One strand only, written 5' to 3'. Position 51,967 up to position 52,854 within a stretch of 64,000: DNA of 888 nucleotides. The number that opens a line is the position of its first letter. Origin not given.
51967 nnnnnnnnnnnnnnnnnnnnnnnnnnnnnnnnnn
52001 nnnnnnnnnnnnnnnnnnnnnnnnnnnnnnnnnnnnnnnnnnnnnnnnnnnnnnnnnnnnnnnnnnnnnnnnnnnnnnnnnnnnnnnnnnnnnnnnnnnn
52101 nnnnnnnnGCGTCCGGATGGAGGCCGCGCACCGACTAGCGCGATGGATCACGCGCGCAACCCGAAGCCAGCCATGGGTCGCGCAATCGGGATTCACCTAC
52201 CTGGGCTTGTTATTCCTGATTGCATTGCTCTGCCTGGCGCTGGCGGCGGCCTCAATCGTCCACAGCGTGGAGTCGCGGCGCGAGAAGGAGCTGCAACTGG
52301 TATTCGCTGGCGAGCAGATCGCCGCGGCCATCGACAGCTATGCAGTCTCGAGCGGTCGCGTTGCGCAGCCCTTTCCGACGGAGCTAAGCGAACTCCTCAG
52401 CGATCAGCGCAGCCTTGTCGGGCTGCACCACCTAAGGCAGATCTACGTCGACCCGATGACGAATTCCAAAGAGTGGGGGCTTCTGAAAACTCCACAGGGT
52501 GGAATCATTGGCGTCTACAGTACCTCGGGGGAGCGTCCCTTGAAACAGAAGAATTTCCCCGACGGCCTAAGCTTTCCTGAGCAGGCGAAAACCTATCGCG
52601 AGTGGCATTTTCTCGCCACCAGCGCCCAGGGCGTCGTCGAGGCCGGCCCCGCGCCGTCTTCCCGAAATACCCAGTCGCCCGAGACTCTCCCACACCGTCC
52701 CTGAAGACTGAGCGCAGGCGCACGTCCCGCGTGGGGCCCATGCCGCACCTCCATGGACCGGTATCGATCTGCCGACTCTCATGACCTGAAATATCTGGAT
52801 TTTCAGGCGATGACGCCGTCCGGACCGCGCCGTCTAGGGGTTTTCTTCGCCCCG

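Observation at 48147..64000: Two-partner secretion pair split by a GT41 glycosyltransferase, an orphan pseudopilin, an exosortase cargo and a secreted protein, placed directly beside prsT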

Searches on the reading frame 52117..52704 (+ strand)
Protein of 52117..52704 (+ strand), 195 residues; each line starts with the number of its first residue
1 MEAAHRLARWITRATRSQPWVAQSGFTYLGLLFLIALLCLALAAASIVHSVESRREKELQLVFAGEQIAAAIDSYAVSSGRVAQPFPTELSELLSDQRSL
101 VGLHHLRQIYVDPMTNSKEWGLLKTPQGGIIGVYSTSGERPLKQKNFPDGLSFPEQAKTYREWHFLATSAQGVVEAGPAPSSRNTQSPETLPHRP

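Call 8: search_protein_families(library=pfam, proteins=[window:52117-52704:+], max_evalue=0.01)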
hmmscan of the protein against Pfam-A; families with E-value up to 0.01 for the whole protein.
window:52117-52704:+ (195 aa): 0 families

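Call 9: search_protein_families(library=ncbifam, proteins=[window:52117-52704:+], max_evalue=0.01)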
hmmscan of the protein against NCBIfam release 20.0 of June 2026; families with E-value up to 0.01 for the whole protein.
window:52117-52704:+ (195 aa): 0 families
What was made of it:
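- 52117..52704 (+): GspG-fold pseudopilin-like protein (195 aa) with a degenerate prepilin motif: QSG|FTYLG, with Gly where Glu5 is expected. No Pfam or NCBIfam family matches (calls 8, 9).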

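Call 38: search_protein_representatives(protein=window:52117-52704:+)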
Query: 195 residues. Proteins with E-value up to 0.001 (for the whole library): 2755; up to 1e-10: 1566; up to 1e-30: 66. The best 150 are listed.
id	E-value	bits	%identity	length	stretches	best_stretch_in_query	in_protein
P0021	1.7e-118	408.9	95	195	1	1-195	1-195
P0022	2.6e-36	141.0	42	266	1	21-180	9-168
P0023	3.1e-36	140.8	44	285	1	11-180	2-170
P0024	1.2e-35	138.8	44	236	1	23-170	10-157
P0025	1.6e-35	138.4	44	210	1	15-179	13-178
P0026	1.0e-34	135.8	45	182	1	22-189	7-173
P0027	1.0e-34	135.8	45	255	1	24-174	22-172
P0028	1.2e-34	135.5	47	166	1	23-169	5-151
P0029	1.5e-34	135.3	46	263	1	23-180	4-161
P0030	1.7e-34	135.1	45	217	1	23-182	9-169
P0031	2.9e-34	134.3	46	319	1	23-176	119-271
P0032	4.2e-34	133.8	44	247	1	22-190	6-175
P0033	8.9e-34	132.7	43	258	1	27-191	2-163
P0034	9.7e-34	132.6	44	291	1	24-182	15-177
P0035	1.3e-33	132.2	42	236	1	23-188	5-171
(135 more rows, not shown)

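Call 44: search_solved_structures(query=A2, max_evalue=1)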
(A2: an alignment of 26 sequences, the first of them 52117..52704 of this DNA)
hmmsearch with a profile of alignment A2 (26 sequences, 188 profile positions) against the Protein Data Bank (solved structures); distinct sequences matched with E-value up to 1: 7.
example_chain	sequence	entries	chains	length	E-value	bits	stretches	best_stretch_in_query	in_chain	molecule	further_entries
9egp_A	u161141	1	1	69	0.011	18.4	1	6-37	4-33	Geopilin domain 1 protein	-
9laa_A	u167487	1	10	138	0.025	17.2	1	2-32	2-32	Type IV pilin protein PilA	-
7tgg_A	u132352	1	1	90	0.041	16.5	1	6-32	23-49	Geopilin domain 1 protein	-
2hi2_A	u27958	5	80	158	0.11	15.1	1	13-69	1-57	Fimbrial protein | PilA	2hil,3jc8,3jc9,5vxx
1ay2_A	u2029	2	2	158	0.11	15.1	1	13-69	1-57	TYPE 4 PILIN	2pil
5kua_A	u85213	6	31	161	0.18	14.5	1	13-67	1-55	pilin | Neisseria meningitidis PilE variant SB-GATDH | Neisseria meningitidis PilE, SB-DATDH variant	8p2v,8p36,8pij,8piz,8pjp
8p3b_A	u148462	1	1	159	0.2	14.3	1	13-67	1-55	Fimbrial protein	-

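Call 65: find_encoding_contigs(protein=P0026, flank=8000, max_places=2)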
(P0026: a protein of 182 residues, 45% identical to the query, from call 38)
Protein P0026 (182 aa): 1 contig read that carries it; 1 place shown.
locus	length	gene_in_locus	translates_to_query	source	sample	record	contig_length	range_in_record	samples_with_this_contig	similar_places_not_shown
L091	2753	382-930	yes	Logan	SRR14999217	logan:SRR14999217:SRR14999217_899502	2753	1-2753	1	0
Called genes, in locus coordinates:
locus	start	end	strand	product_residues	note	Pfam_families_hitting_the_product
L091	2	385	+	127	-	?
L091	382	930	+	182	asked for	-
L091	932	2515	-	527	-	PF02366:PMT, PF13231:PMT_2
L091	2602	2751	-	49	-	?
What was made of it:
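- Tried and rejected: The first p195 homologue context (L091) was too short to be informative (call 65).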

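Call 69: predict_structure(alignment_id=A2)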
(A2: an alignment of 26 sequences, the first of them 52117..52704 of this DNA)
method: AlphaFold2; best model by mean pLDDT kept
length: 195 residues; sequences in the alignment: 26
mean_pLDDT: 86.6   pTM: 0.72
mean pLDDT of the five models: 86.6, 86.2, 85.5, 85.0, 84.7
residues with pLDDT >= 90: 126; 70-90: 27; 50-70: 42; < 50: 0
segments of 3 or more residues with pLDDT < 50: none
pLDDT, mean of each block of 10 residues (from residue 1): 65 59 75 97 97 97 97 94 94 93 96 98 96 97 89 88 94 66 59 72
secondary structure, 60 per line:
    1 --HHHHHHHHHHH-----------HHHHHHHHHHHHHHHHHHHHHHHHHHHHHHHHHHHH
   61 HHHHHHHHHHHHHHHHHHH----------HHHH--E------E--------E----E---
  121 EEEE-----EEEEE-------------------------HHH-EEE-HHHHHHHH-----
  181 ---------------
elements in order: H3-13 H25-79 H90-93 E121-124 E130-134 E164-166 H168-175
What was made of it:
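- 52117..52704 (+): The AF2 model has pLDDT 86.6, with a long N-terminal helix and a small sheet (call 69).
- On T2SS major pseudopilin GspG: The AF2 model has pLDDT 86.6 (call 69).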

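Call 73: fold_search(model_id=the predicted structure, library=pdb)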
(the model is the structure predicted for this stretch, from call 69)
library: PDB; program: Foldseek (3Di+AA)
matches with E <= 10: 24; with E <= 0.001: 0
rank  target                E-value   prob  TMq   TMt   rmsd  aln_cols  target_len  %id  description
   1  5wda_A                2.2e-01  0.38  0.29  0.41   8.8       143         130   20  Structure of the PulG pseudopilus (released 2017-10-25)
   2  1t92_A                2.6e-01  0.84  0.32  0.54   4.5        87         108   20  Crystal structure of N-terminal truncated pseudopilin PulG (released 2004-10-05)
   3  4lw9_I                3.8e-01  0.72  0.31  0.49   4.5        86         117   14  Crystal structure of Vibrio cholera major pseudopilin EpsG (released 2014-07-16)
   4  3g20_B                6.1e-01  0.41  0.33  0.51   7.6       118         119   15  Crystal structure of the major pseudopilin from the type 2 secretion system of enterohaemorrhagic Escherichia coli (released 2009-07-28)
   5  9d6f_A                4.0e+00  0.01  0.08  0.12   8.8        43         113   21  Cryo-EM structure of E. coli FimH lectin domain bound to Fabs 440-2 and 454-3 (released 2025-02-05)
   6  7r8q_A                4.3e+00  0.05  0.09  0.05   6.4        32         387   19  Closed form of SAOUHSC_02373 in complex with ADP, citrate, Mg2+ and Na+ (released 2022-09-14)
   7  6qvj_I                4.6e+00  0.02  0.13  0.18   9.0        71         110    6  HsCKK (human CAMSAP1) decorated 14pf taxol-GDP microtubule (released 2019-11-27)
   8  6qvi_A                5.6e+00  0.01  0.13  0.06  13.0        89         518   16  Crystal structure of competence-associated pilin ComZ from Thermus thermophilus (released 2019-05-29)
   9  3mmy_A                5.6e+00  0.01  0.07  0.04  12.7        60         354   12  Structural and functional analysis of the interaction between the nucleoporin Nup98 and the mRNA export factor Rae1 (released 2010-06-02)
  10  4kvm_E                6.0e+00  0.02  0.08  0.10   8.9        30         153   20  The NatA (Naa10p/Naa15p) amino-terminal acetyltransferase complex bound to a bisubstrate analog (released 2013-07-31)
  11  6c95_B                6.4e+00  0.02  0.11  0.13   8.7        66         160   14  The Human NatA (Naa10/Naa15) amino-terminal acetyltransferase complex bound to HYPK (released 2018-06-06)
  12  2kcw_MODEL_1_A        6.9e+00  0.05  0.14  0.18   3.5        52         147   12  Solution structure of Apo-form YjaB from Escherichia coli (released 2009-05-05)
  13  7ane_j                6.9e+00  0.02  0.14  0.15   6.9        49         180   10  Leishmania Major mitochondrial ribosome (released 2021-06-23)
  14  3pay_A                6.9e+00  0.01  0.09  0.06  12.6        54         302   17  Crystal structure of a putative adhesin (BACOVA_04077) from Bacteroides ovatus at 2.50 A resolution (released 2010-11-10)
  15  7vpg_A                6.9e+00  0.01  0.07  0.04  13.8        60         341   12  Crystal structure of the C-terminal tail of SARS-CoV-1 Orf6 complex with human nucleoporin pair Rae1-Nup98 (released 2022-01-19)
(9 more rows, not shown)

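Call 74: find_homologous_proteins(query=window:52117-52704:+, max_evalue=1e-10)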
Query window:52117-52704:+ (195 aa): 72 proteins with E <= 1e-10 among 1370 candidates.
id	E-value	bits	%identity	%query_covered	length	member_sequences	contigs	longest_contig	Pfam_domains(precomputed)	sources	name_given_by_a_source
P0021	5.5e-118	409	95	100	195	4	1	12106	-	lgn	-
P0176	6.8e-38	148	46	82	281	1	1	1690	-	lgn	-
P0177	8.4e-38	148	48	78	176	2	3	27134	-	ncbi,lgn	-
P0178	1.1e-37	147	51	81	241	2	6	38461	-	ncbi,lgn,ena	-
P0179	4.8e-37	145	45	88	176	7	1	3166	-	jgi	-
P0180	1.4e-36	144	48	78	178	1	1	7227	-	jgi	jgi:type II secretory pathway pseudopilin PulG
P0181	1.7e-36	143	50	74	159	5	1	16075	-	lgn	-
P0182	5.7e-36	142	47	82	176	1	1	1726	-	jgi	jgi:type II secretory pathway pseudopilin PulG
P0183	4.6e-35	139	45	83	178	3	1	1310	-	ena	-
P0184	5.7e-35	138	47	80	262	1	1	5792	-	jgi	jgi:type II secretory pathway pseudopilin PulG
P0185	1.1e-34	137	41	89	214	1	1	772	-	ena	-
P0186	1.9e-34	137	46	80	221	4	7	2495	-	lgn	-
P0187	2.0e-34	137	49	75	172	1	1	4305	-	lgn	-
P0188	2.1e-34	136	44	85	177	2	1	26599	-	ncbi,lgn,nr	ncbi:MAG: type II secretion system protein [Rhizobacter sp.]|nr:type II secretion system protein [Rh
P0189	2.4e-34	136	48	74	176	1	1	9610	-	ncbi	-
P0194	1.1e-33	134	45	75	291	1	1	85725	-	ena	-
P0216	1.6e-29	121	45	74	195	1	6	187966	-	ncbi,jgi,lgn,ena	jgi:type II secretory pathway pseudopilin PulG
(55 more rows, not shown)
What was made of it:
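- On T2SS major pseudopilin GspG: Public sources name the homologues PulG (call 74).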

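Call 75: find_encoding_contigs(protein=P0216, flank=10000, max_places=1)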
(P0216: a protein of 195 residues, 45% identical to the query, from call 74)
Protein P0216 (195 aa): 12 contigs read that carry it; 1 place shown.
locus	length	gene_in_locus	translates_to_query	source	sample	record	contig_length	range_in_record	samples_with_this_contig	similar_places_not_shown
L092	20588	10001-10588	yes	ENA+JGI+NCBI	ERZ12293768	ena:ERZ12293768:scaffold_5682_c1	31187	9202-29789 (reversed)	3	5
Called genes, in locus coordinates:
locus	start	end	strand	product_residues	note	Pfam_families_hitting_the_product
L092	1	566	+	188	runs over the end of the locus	-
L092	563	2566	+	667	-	PF07719:TPR_2 (faint), PF13414:TPR_11 (faint), PF13428:TPR_14 (faint), PF14559:TPR_19 (faint), PF03958:Secretin_N, PF00263:Secretin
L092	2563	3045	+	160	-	PF07963:N_methyl (weak)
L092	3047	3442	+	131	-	PF07963:N_methyl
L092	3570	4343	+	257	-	PF00196:GerE, PF08281:Sigma70_r4_2 (weak)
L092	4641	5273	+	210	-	-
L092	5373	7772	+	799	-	PF23914:TPR_CcmH_CycH (weak), PF14559:TPR_19 (weak), PF13428:TPR_14 (weak), PF13432:TPR_16 (weak), PF14559:TPR_19 (weak), PF23914:TPR_CcmH_CycH (weak), PF13432:TPR_16 (weak), PF14559:TPR_19 (weak), +14 more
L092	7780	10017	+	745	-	PF13414:TPR_11 (weak), PF13424:TPR_12 (weak), PF13432:TPR_16, PF13414:TPR_11 (weak), PF13432:TPR_16 (weak), PF14559:TPR_19, PF20308:TPR-S (weak), PF13844:Glyco_transf_41, +13 more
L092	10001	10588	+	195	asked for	-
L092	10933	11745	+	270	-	-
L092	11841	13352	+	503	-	-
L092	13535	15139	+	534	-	PF08479:POTRA_2, PF03865:ShlB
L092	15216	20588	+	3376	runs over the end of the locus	PF05860:TPS, PF12545:DUF3739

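Call 76: find_encoding_contigs(protein=P0194, flank=10000, max_places=1)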
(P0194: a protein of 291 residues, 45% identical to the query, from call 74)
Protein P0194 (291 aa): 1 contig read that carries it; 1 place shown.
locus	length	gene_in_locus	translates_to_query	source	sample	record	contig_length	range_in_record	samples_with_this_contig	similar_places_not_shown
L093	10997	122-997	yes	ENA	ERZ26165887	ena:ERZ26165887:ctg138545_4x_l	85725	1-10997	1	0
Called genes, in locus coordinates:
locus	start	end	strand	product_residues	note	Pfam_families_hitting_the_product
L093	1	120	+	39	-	?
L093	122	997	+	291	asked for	-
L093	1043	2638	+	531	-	PF08479:POTRA_2, PF03865:ShlB, PF01103:Omp85 (weak)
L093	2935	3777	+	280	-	-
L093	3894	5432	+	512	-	-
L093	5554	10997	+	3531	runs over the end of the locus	PF05860:TPS, PF12545:DUF3739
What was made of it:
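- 52117..52704 (+): Homologues at 45% identity lie in the same module (calls 75, 76).
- Homologues of the pseudopilin-like protein at 45% identity sit in the same module (L092, L093; calls 75, 76).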

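Call 83: search_protein_families(library=pfam, proteins=[L092:4641-5273:+], max_evalue=0.01)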
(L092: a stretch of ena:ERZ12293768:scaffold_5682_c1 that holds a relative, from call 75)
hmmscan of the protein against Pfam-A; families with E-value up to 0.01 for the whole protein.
L092:4641-5273:+ (210 aa): 0 families

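Call 100: find_encoding_contigs(protein=P0021, flank=10000, max_places=1)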
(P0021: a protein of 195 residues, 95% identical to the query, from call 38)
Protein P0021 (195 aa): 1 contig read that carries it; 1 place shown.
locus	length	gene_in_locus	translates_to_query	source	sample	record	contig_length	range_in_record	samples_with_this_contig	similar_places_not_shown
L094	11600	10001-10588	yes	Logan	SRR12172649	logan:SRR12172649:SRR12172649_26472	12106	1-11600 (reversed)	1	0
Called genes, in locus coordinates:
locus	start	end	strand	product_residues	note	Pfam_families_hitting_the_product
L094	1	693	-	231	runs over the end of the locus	PF13489:Methyltransf_23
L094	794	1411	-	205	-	PF14602:Hexapep_2 (faint), PF00132:Hexapep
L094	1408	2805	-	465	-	PF13439:Glyco_transf_4, PF13579:Glyco_trans_4_4, PF00534:Glycos_transf_1, PF13692:Glyco_trans_1_4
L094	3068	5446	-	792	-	PF02259:FAT (faint), PF23914:TPR_CcmH_CycH (weak), PF14559:TPR_19, PF13432:TPR_16 (weak), PF14559:TPR_19 (weak), PF23914:TPR_CcmH_CycH, PF14559:TPR_19 (weak), PF13432:TPR_16, +21 more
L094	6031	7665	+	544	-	PF08479:POTRA_2, PF03865:ShlB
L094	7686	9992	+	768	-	PF13432:TPR_16, PF17874:TPR_MalT (weak), PF13414:TPR_11 (weak), PF00515:TPR_1 (weak), PF07719:TPR_2 (weak), PF13414:TPR_11, PF13432:TPR_16 (weak), PF13844:Glyco_transf_41, +12 more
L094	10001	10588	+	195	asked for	-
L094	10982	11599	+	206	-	?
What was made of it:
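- A close relative from an independent sample has the identical order (call 100). The order is identical in a close relative from an independent sample (call 100).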
